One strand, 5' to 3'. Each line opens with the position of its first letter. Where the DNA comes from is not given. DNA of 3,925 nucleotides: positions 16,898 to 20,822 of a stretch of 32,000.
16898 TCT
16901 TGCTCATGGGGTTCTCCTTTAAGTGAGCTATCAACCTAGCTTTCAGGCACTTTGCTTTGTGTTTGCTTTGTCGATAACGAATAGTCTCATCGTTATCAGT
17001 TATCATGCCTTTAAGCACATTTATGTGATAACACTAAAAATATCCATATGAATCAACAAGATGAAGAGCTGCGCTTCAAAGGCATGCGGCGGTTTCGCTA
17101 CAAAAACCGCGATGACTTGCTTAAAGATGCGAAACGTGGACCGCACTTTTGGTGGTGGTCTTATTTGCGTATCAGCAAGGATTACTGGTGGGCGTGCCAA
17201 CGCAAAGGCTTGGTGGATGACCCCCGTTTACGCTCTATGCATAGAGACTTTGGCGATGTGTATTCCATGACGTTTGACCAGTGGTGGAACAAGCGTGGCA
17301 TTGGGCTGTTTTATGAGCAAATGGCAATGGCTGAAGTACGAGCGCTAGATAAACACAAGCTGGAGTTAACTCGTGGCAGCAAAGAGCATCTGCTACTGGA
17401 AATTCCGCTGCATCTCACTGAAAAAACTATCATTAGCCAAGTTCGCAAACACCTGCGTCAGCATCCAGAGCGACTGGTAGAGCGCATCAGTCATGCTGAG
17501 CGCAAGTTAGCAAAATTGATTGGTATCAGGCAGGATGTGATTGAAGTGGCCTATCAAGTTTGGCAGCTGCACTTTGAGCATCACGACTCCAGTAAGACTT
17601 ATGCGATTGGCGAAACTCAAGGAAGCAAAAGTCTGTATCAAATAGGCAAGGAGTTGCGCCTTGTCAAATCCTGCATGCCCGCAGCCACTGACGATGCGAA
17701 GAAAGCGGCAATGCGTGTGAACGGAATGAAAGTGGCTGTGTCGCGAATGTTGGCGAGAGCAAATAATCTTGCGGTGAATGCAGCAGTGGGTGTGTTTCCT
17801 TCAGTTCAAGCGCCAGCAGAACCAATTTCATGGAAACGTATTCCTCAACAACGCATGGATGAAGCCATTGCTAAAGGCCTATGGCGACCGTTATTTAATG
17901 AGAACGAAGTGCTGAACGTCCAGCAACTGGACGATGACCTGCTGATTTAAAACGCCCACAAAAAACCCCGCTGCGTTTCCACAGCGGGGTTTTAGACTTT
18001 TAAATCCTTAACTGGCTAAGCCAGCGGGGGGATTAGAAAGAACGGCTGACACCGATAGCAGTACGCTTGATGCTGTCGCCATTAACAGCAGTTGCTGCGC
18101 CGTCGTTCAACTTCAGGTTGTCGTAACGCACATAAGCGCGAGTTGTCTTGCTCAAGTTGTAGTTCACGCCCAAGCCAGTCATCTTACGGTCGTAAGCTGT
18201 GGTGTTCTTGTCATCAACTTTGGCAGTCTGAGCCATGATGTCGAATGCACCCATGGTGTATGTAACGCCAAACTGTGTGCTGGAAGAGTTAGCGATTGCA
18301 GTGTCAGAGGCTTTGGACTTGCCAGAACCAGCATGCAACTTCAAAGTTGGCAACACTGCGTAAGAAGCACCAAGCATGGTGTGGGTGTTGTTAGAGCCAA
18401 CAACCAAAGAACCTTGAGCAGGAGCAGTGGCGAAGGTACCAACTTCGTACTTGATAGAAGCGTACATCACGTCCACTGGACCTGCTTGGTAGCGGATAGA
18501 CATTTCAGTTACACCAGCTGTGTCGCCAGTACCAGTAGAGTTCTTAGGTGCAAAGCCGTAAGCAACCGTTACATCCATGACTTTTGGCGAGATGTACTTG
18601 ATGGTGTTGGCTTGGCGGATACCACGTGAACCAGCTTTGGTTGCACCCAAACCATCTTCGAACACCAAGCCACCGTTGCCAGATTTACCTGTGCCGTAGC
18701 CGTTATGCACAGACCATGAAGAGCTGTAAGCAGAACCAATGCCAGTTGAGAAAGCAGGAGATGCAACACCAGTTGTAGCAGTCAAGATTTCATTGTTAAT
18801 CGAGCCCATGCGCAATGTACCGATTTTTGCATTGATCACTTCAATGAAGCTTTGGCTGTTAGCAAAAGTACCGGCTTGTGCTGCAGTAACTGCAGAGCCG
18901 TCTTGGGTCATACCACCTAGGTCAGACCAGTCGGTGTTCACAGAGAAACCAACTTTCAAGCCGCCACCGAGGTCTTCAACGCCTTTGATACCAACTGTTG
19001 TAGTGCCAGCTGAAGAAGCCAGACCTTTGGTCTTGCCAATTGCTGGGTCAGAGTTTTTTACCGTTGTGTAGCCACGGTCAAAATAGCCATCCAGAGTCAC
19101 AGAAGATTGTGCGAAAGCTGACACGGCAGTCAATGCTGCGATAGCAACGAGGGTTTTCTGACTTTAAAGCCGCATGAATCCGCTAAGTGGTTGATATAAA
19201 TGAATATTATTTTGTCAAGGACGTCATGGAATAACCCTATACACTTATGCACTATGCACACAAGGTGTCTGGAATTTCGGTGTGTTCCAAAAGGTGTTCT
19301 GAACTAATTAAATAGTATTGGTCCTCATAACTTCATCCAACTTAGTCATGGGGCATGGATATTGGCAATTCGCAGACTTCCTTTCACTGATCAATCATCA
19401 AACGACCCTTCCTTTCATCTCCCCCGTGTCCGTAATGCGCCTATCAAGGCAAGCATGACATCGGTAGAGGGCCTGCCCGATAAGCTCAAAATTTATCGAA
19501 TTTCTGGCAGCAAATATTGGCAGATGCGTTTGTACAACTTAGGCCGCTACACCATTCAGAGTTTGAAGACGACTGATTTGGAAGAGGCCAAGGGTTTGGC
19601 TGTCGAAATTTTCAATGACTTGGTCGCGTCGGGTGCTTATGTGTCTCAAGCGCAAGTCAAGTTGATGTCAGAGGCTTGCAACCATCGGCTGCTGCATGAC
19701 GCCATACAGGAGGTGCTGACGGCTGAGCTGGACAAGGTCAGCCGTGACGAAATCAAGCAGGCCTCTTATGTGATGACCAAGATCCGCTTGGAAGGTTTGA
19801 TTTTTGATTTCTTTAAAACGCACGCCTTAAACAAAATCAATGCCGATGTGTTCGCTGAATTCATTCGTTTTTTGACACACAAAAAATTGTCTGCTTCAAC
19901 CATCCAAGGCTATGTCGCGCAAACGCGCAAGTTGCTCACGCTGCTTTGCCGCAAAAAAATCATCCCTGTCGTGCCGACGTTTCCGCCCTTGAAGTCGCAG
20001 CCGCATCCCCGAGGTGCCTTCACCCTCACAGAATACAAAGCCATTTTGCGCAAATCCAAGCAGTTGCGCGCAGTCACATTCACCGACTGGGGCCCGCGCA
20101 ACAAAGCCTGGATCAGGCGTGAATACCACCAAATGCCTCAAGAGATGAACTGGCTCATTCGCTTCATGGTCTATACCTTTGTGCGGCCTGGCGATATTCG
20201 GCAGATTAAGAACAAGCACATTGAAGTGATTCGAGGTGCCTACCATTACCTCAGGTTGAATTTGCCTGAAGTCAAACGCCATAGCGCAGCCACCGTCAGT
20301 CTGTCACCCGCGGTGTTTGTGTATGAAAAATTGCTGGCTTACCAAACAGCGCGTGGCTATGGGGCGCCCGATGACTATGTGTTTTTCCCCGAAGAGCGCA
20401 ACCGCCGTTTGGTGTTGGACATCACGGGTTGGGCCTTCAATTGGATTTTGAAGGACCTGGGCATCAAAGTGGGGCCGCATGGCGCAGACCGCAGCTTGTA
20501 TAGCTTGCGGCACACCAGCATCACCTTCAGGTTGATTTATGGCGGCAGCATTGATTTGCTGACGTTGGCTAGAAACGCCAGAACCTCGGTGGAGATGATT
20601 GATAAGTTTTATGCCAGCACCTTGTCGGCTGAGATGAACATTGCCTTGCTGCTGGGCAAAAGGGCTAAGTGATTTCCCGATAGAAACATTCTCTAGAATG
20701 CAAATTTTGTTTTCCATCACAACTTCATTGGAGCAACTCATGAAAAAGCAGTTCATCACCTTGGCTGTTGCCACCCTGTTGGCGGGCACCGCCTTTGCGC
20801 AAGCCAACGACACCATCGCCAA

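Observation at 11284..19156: Integrative element whose att core lies in porin signal-peptide codons and which carries its own porin allele (possible porin 5'-end/promoter swap)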

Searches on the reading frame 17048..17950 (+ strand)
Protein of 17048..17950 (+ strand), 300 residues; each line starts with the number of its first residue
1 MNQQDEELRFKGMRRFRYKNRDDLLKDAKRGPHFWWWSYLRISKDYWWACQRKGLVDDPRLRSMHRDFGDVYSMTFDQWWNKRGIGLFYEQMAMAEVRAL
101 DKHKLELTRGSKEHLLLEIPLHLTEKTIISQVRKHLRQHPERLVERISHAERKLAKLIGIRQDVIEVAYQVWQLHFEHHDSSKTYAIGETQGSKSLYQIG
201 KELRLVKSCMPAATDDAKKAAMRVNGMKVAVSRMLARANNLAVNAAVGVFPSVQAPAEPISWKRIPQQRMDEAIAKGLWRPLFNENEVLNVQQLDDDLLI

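Call 9: search_protein_families(library=pfam, proteins=[window:17048-17950:+], max_evalue=0.01)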
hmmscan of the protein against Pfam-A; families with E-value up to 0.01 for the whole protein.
window:17048-17950:+ (300 aa): 0 families

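Call 40: search_protein_families(library=ncbifam, proteins=[window:17048-17950:+], max_evalue=0.01)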
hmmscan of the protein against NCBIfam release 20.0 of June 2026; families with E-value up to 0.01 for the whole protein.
window:17048-17950:+ (300 aa): 0 families

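Call 41: search_protein_families(library=phrogs, proteins=[window:17048-17950:+], max_evalue=0.01)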
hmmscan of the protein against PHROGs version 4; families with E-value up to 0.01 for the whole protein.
window:17048-17950:+ (300 aa): 0 families

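Call 45: search_solved_structures(query=window:17048-17950:+, max_evalue=1)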
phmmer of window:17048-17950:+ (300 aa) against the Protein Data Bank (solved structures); distinct sequences matched with E-value up to 1: 0.

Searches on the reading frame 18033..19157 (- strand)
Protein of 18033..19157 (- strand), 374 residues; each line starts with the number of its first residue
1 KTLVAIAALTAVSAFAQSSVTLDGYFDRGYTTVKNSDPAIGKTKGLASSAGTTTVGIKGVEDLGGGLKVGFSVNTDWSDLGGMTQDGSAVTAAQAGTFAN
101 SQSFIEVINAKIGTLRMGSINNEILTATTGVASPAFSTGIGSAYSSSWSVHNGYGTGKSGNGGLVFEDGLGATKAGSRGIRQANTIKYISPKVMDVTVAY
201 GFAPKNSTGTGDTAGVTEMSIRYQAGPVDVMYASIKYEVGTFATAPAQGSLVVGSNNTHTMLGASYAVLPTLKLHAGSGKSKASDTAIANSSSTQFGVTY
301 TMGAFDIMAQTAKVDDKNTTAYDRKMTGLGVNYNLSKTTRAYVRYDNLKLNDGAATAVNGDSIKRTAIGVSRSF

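Call 9: search_protein_families(library=pfam, proteins=[window:18033-19157:-], max_evalue=0.01)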
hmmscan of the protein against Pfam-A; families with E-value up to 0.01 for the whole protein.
window:18033-19157:- (374 aa): 2 families
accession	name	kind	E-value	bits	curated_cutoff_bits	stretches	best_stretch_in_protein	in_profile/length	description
PF13609.12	Porin_4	-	2.6e-33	116.6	27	1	5-352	3-309/310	Gram-negative porin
PF00267.27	Porin_1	-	0.00011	22.3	23.7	1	52-371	30-334/337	Gram-negative porin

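Call 56: find_homologous_proteins(query=window:18033-19157:-, max_evalue=1e-30)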
Query window:18033-19157:- (374 aa): 348 proteins with E <= 1e-30 among 8000 candidates; the best 120 are listed.
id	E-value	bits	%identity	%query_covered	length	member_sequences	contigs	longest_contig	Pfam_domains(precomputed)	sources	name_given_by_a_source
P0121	4.1e-221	751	100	95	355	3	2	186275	PF13609.13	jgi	-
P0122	2.6e-154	532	68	96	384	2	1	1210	PF13609.13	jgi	-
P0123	6.6e-151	521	69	100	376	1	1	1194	PF13609.13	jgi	jgi:predicted porin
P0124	9.2e-150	517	68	100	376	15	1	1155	PF13609.13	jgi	-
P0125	5.3e-148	511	68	100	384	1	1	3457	PF13609.13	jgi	-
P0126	6.1e-146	504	68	100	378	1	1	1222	PF13609.13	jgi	-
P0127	7.2e-145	501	66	96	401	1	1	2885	PF13609.13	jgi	jgi:predicted porin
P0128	1.1e-144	500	67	100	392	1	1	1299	PF13609.13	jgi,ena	jgi:hypothetical protein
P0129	1.6e-142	493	67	100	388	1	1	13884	PF13609.13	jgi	jgi:predicted porin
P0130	2.6e-142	492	68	100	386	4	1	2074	PF13609.13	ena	-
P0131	3.5e-141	489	67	100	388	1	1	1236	PF13609.13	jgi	jgi:predicted porin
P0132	2.6e-140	486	65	100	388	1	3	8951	PF13609.13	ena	-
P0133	7.4e-139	481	65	96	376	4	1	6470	PF13609.13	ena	-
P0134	3.2e-138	479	66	94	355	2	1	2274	PF13609.13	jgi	jgi:predicted porin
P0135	1.7e-137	477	65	100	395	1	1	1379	PF13609.13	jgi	jgi:predicted porin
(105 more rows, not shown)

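Call 74: predict_structure(alignment_id=A2)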
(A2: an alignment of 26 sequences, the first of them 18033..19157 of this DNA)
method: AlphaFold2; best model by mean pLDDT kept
length: 374 residues; sequences in the alignment: 26
mean_pLDDT: 75.1   pTM: 0.76
mean pLDDT of the five models: 75.1, 74.7, 73.6, 69.7, 69.7
residues with pLDDT >= 90: 72; 70-90: 193; 50-70: 63; < 50: 46
segments of 3 or more residues with pLDDT < 50: 1-15, 78-99, 137-143
pLDDT, mean of each block of 10 residues (from residue 1): 40 57 74 75 57 72 84 63 33 35 83 88 82 58 61 73 68 74 85 93 75 80 93 90 59 84 90 92 86 90 89 82 84 86 85 75 81 79
secondary structure, 60 per line:
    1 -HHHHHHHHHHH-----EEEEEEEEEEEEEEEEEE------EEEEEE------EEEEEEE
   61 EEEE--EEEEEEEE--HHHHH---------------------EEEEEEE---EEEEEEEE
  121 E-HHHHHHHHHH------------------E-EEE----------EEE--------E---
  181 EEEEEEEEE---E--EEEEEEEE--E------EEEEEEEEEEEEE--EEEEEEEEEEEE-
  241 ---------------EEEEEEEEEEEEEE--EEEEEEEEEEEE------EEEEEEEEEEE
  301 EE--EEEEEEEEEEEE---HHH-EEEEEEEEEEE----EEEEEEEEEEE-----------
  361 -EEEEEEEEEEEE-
elements in order: H2-12 E18-35 E42-47 E54-64 E67-74 H77-81 E103-109 E113-121 H123-132 E153-155 E166-168 E181-189 E196-203 E213-225 E228-239 E256-269 E272-283 E290-302 E305-316 E324-334 E339-349 E362-373
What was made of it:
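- On Gram-negative general porins (Pfam Porin_4): The AF2 model is an all-beta structure with 17 predicted strands; reading it as a closed barrel is my interpretation (call 74).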

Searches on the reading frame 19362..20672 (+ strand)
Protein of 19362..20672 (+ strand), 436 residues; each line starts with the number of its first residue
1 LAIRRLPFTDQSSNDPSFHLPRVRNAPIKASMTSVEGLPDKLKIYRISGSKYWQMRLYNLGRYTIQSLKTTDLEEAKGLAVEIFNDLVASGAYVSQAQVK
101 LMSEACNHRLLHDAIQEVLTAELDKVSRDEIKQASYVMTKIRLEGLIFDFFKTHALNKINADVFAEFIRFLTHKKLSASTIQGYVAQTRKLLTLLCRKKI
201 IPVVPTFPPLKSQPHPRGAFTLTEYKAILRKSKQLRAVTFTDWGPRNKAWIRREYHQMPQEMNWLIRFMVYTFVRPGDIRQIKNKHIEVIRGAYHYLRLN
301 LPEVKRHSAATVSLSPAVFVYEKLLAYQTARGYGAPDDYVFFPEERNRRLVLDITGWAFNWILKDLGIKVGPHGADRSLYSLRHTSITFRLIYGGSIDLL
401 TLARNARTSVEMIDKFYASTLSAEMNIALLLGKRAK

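Call 9: search_protein_families(library=pfam, proteins=[window:19362-20672:+], max_evalue=0.01)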
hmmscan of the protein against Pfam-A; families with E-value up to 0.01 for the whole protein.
window:19362-20672:+ (436 aa): 1 family
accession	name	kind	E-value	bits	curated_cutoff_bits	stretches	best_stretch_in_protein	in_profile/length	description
PF13102.12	Phage_int_SAM_5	-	6.8e-05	23.6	22.3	1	146-203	31-90/98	Phage integrase SAM-like domain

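Call 40: search_protein_families(library=ncbifam, proteins=[window:19362-20672:+], max_evalue=0.01)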
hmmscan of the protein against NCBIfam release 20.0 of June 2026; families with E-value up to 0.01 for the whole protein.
window:19362-20672:+ (436 aa): 0 families

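Call 41: search_protein_families(library=phrogs, proteins=[window:19362-20672:+], max_evalue=0.01)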
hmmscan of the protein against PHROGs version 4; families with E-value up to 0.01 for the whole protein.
window:19362-20672:+ (436 aa): 2 families
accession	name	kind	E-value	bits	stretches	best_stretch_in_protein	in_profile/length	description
phrog_1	-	integration and excision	6.3e-23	82.9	1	36-400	111-414/611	integrase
phrog_216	-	integration and excision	9.5e-07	29.2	1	257-389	71-194/301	integrase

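Call 58: find_homologous_proteins(query=window:19362-20672:+, max_evalue=1e-60)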
Query window:19362-20672:+ (436 aa): 2181 proteins with E <= 1e-60 among 8000 candidates; the best 120 are listed.
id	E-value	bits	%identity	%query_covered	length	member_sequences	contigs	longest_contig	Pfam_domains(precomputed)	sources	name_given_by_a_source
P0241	7.5e-267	903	99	93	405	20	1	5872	-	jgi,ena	jgi:integrase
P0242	5.1e-264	893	89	100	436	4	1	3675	-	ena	-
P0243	7.2e-264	893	90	100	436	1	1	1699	-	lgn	-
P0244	5.2e-253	857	88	98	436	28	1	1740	-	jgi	jgi:integrase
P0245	3.0e-246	835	90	93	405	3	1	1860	-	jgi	jgi:integrase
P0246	9.2e-246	833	84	98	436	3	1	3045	-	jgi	jgi:integrase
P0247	1.7e-242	823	86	96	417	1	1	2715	-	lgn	-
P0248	2.7e-240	815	84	99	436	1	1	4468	-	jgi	jgi:integrase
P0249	3.4e-240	815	88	93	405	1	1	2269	-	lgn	-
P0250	6.4e-238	808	83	98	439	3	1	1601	-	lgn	-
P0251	3.1e-236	802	84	97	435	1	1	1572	-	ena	-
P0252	8.3e-235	797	81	99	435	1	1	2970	-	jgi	-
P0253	2.7e-234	796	81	98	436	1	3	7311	-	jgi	jgi:integrase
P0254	3.2e-228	776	80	99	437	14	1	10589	PF13102.13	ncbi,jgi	jgi:integrase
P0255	1.3e-227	774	80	99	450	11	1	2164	-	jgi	jgi:integrase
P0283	1.2e-219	747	77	98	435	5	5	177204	PF13102.13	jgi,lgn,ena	-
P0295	1.6e-213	727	74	98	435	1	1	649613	PF13102.13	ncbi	-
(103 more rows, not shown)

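Call 59: find_encoding_contigs(protein=P0295, flank=10000, max_places=3)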
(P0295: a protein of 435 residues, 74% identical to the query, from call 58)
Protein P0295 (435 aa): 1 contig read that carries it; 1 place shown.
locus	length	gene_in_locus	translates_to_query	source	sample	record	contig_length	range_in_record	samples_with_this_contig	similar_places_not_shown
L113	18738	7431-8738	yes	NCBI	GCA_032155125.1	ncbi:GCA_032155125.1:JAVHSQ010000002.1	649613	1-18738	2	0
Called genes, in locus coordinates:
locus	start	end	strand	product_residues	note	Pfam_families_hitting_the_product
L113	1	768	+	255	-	?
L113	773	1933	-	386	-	PF00108:Thiolase_N, PF22691:Thiolase_C_1 (faint), PF02803:Thiolase_C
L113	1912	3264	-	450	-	PF00501:AMP-binding, PF13193:AMP-binding_C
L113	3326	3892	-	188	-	PF02632:BioY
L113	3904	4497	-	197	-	PF02361:CbiQ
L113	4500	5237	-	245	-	PF02463:SMC_N (faint), PF00005:ABC_tran, PF13304:AAA_21 (weak)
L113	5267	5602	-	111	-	-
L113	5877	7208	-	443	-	PF13609:Porin_4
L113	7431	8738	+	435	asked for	PF13102:Phage_int_SAM_5 (weak)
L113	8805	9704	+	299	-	PF09084:NMT1 (faint), PF00497:SBP_bac_3, PF12974:Phosphonate-bd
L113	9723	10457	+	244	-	PF00528:BPD_transp_1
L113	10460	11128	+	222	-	PF00528:BPD_transp_1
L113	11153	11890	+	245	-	PF02463:SMC_N (weak), PF00005:ABC_tran, PF13304:AAA_21 (faint)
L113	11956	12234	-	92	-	PF00111:Fer2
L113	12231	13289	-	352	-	PF00355:Rieske, PF19112:VanA_C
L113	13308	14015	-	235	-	PF00005:ABC_tran, PF13304:AAA_21 (faint)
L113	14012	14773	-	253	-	PF00005:ABC_tran, PF13304:AAA_21 (faint), PF12399:BCA_ABC_TP_C (weak)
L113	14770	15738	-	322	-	PF02653:BPD_transp_2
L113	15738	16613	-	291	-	PF02653:BPD_transp_2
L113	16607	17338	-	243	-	PF00561:Abhydrolase_1 (faint), PF12697:Abhydrolase_6, PF00975:Thioesterase (weak), PF12146:Hydrolase_4 (faint)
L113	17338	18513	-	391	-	PF13433:Peripla_BP_5, PF13458:Peripla_BP_6, PF01094:ANF_receptor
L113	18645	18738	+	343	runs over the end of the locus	PF01979:Amidohydro_1, PF04909:Amidohydro_2 (weak)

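Call 60: find_encoding_contigs(protein=P0283, flank=10000, max_places=4)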
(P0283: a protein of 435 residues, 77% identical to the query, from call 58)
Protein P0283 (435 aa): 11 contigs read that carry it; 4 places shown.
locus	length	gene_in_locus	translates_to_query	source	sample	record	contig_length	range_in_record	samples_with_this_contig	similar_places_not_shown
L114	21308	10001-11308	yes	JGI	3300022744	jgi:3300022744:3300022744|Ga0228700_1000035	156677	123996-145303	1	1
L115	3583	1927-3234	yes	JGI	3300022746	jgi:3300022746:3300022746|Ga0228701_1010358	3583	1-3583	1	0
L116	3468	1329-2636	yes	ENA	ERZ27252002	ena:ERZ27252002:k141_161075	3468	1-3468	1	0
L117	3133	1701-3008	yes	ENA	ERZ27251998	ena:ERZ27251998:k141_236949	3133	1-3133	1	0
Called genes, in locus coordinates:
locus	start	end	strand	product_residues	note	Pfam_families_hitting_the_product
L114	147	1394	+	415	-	PF13609:Porin_4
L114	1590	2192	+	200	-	PF13505:OMP_b-brl, PF03922:OmpW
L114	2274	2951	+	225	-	PF14512:TM1586_NiRdase (faint), PF00881:Nitroreductase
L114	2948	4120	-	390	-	PF00108:Thiolase_N, PF00109:ketoacyl-synt (weak), PF02803:Thiolase_C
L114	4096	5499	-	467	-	PF00501:AMP-binding, PF13193:AMP-binding_C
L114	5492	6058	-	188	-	PF02632:BioY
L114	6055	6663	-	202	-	PF02361:CbiQ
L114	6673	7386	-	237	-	PF00005:ABC_tran, PF13304:AAA_21 (weak)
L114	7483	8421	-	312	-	PF23023:Anti-Pycsar_Apyc1, PF00753:Lactamase_B, PF12706:Lactamase_B_2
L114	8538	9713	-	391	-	-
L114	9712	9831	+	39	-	-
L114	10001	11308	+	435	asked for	PF13102:Phage_int_SAM_5 (weak)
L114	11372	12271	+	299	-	PF00497:SBP_bac_3, PF09084:NMT1 (faint), PF12974:Phosphonate-bd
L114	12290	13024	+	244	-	PF00528:BPD_transp_1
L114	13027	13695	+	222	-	PF00528:BPD_transp_1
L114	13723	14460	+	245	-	PF02463:SMC_N (weak), PF00005:ABC_tran, PF13304:AAA_21 (faint)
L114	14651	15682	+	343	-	PF01979:Amidohydro_1, PF04909:Amidohydro_2 (weak)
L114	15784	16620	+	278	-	PF11227:DUF3025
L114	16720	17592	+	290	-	PF01435:Peptidase_M48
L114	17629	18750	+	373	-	-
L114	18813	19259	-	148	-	PF08327:AHSA1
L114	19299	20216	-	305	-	PF00291:PALP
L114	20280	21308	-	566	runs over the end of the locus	PF28550:DUF8436, PF01266:DAO (faint), PF01494:FAD_binding_3 (weak), PF21688:FAD-depend_C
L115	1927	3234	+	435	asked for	PF13102:Phage_int_SAM_5 (weak)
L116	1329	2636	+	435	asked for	PF13102:Phage_int_SAM_5 (weak)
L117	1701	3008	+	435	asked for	PF13102:Phage_int_SAM_5 (weak)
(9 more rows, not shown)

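Call 63: find_encoding_contigs(protein=window:19455-20672:+, flank=6000, max_places=10)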
Protein window:19455-20672:+ (405 aa): 4 contigs read that carry it; 2 places shown.
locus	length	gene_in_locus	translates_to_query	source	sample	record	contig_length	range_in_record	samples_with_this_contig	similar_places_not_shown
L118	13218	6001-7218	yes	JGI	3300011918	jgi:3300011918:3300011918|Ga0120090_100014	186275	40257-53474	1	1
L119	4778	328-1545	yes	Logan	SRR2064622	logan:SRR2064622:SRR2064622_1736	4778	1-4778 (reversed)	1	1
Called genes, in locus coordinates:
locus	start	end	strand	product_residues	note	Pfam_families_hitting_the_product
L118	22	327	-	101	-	-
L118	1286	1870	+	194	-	PF00589:Phage_integrase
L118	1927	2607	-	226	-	PF00004:AAA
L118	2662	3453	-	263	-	-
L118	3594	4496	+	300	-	-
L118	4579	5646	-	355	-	PF13609:Porin_4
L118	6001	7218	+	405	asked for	-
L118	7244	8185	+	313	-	PF09084:NMT1 (faint), PF00497:SBP_bac_3, PF12974:Phosphonate-bd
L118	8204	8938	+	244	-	PF00528:BPD_transp_1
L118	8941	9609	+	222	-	PF00528:BPD_transp_1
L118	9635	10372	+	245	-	PF02463:SMC_N (weak), PF00005:ABC_tran, PF13304:AAA_21 (faint)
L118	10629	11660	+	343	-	PF01979:Amidohydro_1, PF04909:Amidohydro_2 (weak)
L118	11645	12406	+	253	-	PF11227:DUF3025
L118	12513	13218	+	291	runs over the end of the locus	PF01435:Peptidase_M48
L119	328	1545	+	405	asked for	-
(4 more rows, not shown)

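Call 87: search_protein_families(library=pfam, proteins=[L114:8538-9713:-], max_evalue=0.001)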
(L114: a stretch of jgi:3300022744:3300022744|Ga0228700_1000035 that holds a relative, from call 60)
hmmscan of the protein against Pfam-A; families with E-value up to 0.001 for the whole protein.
L114:8538-9713:- (391 aa): 1 family
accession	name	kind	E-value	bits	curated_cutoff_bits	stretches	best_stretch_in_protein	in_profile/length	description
PF13609.12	Porin_4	-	1.3e-09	38.7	27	2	8-317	35-307/310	Gram-negative porin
